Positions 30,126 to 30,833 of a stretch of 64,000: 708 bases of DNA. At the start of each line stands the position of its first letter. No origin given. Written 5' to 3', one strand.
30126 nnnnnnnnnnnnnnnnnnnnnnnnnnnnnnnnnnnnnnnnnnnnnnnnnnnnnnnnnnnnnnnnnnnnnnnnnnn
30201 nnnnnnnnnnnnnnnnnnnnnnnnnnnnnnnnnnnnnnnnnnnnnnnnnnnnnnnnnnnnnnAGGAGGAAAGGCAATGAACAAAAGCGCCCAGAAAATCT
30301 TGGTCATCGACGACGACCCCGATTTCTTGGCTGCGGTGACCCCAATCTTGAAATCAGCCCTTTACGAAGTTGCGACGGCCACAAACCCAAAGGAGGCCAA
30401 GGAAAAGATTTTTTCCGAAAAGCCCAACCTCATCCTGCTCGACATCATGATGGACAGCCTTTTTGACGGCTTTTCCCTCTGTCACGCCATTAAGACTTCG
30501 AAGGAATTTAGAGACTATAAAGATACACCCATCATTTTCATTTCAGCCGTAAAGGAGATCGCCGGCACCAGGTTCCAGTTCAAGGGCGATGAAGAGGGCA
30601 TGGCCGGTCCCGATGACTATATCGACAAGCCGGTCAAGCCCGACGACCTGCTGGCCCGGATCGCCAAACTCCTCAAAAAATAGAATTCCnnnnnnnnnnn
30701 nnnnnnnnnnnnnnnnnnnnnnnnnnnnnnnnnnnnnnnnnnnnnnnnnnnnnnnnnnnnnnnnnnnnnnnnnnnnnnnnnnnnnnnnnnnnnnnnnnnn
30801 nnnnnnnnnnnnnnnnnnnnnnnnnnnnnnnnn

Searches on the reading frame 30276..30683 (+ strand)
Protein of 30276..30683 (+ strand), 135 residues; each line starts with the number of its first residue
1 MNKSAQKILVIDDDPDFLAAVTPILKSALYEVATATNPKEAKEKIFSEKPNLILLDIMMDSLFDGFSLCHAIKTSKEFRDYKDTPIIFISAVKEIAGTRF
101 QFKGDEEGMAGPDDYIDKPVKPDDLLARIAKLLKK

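Call 13: search_protein_families(library=pfam, proteins=[window:30276-30683:+])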
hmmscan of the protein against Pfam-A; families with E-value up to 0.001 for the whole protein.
window:30276-30683:+ (135 aa): 1 family
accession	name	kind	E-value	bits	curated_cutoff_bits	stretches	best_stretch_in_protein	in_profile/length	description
PF00072.30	Response_reg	-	2e-20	73.4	30.2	1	8-129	1-110/111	Response regulator receiver domain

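Call 57: find_encoding_contigs(protein=window:30276-30683:+, flank=2000, max_places=3)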
Protein window:30276-30683:+ (135 aa): 2 contigs read that carry it; 1 place shown.
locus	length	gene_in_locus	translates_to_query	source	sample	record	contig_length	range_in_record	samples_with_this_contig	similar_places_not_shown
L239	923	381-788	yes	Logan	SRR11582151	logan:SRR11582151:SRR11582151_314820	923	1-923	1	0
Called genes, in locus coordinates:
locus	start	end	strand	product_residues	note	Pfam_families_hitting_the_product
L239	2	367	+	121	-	?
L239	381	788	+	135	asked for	PF00072:Response_reg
